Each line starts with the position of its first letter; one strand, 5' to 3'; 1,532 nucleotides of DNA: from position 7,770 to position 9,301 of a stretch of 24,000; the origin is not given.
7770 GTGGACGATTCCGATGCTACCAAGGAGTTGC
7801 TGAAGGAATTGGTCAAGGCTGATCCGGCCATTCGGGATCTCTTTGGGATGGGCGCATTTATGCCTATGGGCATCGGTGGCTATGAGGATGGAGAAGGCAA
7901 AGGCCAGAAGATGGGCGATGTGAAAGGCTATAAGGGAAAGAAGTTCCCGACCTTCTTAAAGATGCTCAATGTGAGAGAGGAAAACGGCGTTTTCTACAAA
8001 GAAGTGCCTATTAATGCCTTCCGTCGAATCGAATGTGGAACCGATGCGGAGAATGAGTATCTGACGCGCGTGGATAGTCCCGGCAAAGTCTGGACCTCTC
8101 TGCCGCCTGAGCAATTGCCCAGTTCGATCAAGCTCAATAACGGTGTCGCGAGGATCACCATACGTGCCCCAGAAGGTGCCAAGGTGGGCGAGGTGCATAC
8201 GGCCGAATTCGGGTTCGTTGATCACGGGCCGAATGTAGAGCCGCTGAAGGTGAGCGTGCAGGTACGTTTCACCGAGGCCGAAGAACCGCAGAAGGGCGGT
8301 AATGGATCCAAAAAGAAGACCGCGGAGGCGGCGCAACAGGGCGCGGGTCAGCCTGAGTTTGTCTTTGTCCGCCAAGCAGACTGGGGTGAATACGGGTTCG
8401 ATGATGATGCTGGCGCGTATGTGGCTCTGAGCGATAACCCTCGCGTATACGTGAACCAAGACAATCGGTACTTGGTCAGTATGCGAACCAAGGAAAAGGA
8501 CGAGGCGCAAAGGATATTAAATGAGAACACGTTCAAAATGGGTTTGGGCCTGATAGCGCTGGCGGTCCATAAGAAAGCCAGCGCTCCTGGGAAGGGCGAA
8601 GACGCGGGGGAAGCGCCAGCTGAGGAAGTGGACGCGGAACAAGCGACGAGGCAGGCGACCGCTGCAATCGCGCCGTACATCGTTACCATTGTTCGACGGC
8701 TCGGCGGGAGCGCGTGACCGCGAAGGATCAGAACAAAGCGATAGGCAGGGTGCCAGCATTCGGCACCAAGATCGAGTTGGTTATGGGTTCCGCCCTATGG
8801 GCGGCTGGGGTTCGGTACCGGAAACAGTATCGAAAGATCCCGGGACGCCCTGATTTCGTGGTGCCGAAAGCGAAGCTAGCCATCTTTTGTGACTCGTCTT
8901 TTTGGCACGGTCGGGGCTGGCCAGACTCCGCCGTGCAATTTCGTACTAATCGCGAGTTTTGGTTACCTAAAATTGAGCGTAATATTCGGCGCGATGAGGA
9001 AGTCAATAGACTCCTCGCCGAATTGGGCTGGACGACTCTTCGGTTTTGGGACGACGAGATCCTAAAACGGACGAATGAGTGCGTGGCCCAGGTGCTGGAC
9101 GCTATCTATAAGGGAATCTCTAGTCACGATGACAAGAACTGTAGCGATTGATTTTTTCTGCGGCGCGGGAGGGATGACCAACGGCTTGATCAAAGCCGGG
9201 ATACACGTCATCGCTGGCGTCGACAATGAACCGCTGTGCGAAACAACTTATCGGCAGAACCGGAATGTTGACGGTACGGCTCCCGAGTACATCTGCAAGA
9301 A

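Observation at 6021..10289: Overlapping four-gene cassette: small helical protein, 804-aa GHKL ATPase, Vsr-like nuclease, Dcm methyltransferase. Candidate undescribed methylation-linked ATP-dependent system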

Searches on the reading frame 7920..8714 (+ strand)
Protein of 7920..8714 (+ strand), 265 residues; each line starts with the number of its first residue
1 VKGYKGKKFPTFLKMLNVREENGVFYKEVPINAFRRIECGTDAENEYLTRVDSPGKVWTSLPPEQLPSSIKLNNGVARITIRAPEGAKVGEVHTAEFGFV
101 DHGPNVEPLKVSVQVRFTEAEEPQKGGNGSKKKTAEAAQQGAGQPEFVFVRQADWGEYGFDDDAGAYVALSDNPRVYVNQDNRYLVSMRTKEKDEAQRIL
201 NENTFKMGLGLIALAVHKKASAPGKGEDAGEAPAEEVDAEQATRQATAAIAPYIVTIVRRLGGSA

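Call 65: predict_structure(alignment_id=A4)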
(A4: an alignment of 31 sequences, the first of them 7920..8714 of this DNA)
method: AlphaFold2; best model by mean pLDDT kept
length: 265 residues; sequences in the alignment: 31
mean_pLDDT: 85.1   pTM: 0.49
mean pLDDT of the five models: 85.1, 84.8, 83.1, 82.6, 81.5
residues with pLDDT >= 90: 167; 70-90: 44; 50-70: 37; < 50: 17
segments of 3 or more residues with pLDDT < 50: 126-138
pLDDT, mean of each block of 10 residues (from residue 1): 61 93 97 95 66 71 95 88 97 93 75 97 61 48 84 96 96 92 95 92 95 95 70 80 97 91 61
secondary structure, 60 per line:
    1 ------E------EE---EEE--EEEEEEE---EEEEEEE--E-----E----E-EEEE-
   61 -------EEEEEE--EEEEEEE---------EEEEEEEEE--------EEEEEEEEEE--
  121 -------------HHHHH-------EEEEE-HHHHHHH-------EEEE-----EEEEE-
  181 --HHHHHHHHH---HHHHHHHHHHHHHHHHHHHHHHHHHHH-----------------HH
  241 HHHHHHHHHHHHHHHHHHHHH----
elements in order: E19-21 E24-30 E34-40 E56-59 E68-73 E76-82 E92-100 E109-118 H134-138 E146-150 H152-158 E166-169 E175-179 H183-191 H195-221 H239-261

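Call 67: fold_search(model_id=the predicted structure, library=pdb)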
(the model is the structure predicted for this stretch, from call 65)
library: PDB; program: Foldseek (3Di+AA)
matches with E <= 10: 1567; with E <= 0.001: 7
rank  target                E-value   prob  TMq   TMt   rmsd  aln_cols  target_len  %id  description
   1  4uid_B                5.8e-04  1.00  0.23  0.32   7.0       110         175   10  Crystal structure of the S-layer protein SbsC domains 4 and 5 (released 2016-04-13)
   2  5aea_A                6.2e-04  1.00  0.26  0.56   4.6       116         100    9  Crystal structure of human NCAM domain 1 (released 2016-04-13)
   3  6tcw_A                6.2e-04  0.97  0.23  0.16  15.5       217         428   12  Crystal structure of Bacteroides thetaiotamicron EndoBT-3987 with Man5GlcNAc product (released 2020-02-26)
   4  6s5w_A                7.8e-04  1.00  0.25  0.55   5.2       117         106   14  Structure of Rib domain 'Rib Long' from Lactobacillus acidophilus (released 2019-12-11)
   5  2bzd_A                7.8e-04  1.00  0.25  0.12   4.4       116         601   10  Galactose recognition by the carbohydrate-binding module of a bacterial sialidase. (released 2005-08-19)
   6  6s5w_B                8.8e-04  1.00  0.26  0.56   4.9       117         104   14  Structure of Rib domain 'Rib Long' from Lactobacillus acidophilus (released 2019-12-11)
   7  1m42                  1.0e-03  0.99  0.21  0.44   7.1       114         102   14  Solution structure of apoCopC from Pseudomonas syringae (released 2002-11-06)
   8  1wcq_A                1.4e-03  1.00  0.23  0.11   4.2       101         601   10  Mutagenesis of the Nucleophilic Tyrosine in a Bacterial Sialidase to Phenylalanine. (released 2005-10-12)
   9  6vfv_A                1.4e-03  0.99  0.24  0.27   6.1       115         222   15  Crystal structure of human protocadherin 8 EC5-EC6 (released 2020-03-11)
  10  3zmr_A                1.6e-03  1.00  0.21  0.13   6.4       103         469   14  Bacteroides ovatus GH5 xyloglucanase in complex with a XXXG heptasaccharide (released 2014-01-15)
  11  7som_J                1.6e-03  0.99  0.24  0.11  15.5       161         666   10  Ciliary C2 central pair apparatus isolated from Chlamydomonas reinhardtii (released 2022-04-13)
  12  8k2n_A                1.6e-03  0.96  0.24  0.13  12.7       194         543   10  Crystal structure of Group 4 Monosaccharide-releasing beta-N-acetylgalactosaminidase NgaLy from Lacticaseibacillus yic (released 2024-04-24)
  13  6vfw_C                1.9e-03  1.00  0.29  0.19   4.9       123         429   14  Crystal structure of human delta protocadherin 10 EC1-EC4 (released 2020-03-11)
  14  2yrl_MODEL_1_A        1.9e-03  0.98  0.19  0.37   7.2       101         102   18  Solution structure of the PKD domain from KIAA 1837 protein (released 2007-10-02)
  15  6vfw_E                2.0e-03  1.00  0.28  0.18   4.4       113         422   16  Crystal structure of human delta protocadherin 10 EC1-EC4 (released 2020-03-11)
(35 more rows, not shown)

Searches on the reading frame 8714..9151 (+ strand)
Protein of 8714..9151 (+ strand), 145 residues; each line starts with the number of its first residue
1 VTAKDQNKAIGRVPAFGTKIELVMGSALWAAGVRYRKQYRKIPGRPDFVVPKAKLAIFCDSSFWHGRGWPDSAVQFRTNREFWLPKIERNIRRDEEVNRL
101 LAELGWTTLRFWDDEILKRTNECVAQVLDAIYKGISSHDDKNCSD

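Call 4: search_protein_families(library=pfam, proteins=[window:8714-9151:+], max_evalue=0.01)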
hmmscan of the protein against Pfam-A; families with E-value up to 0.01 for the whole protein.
window:8714-9151:+ (145 aa): 3 families
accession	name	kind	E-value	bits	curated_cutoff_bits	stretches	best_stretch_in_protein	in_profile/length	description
PF03852.21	Vsr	-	2e-20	72.9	27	1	6-69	9-72/74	DNA mismatch endonuclease Vsr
PF18741.7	MTES_1575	-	2.7e-07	31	38.2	1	88-131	53-96/96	REase_MTES_1575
PF04480.18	DUF559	-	2.8e-06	27.6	20.6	1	91-131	68-108/109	Protein of unknown function (DUF559)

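Call 7: search_protein_families(library=ncbifam, proteins=[window:8714-9151:+], max_evalue=1)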
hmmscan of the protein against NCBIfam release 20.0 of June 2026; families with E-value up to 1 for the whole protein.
window:8714-9151:+ (145 aa): 2 families
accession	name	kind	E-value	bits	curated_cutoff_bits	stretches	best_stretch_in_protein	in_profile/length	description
TIGR00632.1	vsr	subfamily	8.7e-34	116.4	97.85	1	13-114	17-118/119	DNA mismatch endonuclease Vsr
NF007294.0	PRK09767.1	equivalog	0.018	15.1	218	1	99-131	78-106/117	DUF559 domain-containing protein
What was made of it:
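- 8714..9151 (+): Vsr-family T:G mismatch endonuclease with an intact catalytic set and no zinc ligands. PF03852 and TIGR00632 hits (calls 4, 7).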

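Call 8: search_protein_families(library=padloc, proteins=[window:8714-9151:+], max_evalue=1)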
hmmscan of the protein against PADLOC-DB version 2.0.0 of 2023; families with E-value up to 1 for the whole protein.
window:8714-9151:+ (145 aa): 1 family
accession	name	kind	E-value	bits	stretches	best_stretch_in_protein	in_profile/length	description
PDLC03397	Vsr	-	2.7e-17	61.3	1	10-119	14-122/156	Type II nicking endonuclease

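Call 97: search_solved_structures(query=window:8714-9151:+, max_evalue=0.01, show_alignments=1)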
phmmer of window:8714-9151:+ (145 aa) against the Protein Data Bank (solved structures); distinct sequences matched with E-value up to 0.01: 4.
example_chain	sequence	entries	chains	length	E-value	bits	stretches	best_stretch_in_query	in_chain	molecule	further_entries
1cw0_A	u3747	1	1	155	6e-17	65.2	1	11-119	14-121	PROTEIN (DNA MISMATCH ENDONUCLEASE)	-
1vsr_A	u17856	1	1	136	2e-16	63.4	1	18-119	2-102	PROTEIN (VSR ENDONUCLEASE)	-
1odg_A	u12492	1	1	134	5.5e-16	62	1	20-119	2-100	DNA MISMATCH ENDONUCLEASE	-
3hrl_A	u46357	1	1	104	0.00023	24.3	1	100-131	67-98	Endonuclease-Like Protein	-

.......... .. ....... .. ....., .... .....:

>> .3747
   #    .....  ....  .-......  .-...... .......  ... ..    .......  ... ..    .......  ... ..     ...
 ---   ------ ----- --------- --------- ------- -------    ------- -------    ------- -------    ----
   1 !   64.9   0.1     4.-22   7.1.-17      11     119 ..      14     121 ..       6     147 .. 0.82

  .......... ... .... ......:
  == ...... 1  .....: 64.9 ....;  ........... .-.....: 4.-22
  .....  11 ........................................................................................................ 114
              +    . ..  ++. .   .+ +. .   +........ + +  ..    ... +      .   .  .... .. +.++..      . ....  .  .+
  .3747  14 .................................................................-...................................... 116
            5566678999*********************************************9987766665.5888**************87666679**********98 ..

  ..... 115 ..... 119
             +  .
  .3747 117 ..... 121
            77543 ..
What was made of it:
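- On Vsr (very-short-patch repair endonuclease): The aligned residues are S, R, W and D (call 97).
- The Vsr catalytic residues are intact, but all four zinc ligands of E. coli Vsr are replaced, so this is an atypical Vsr (call 97).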
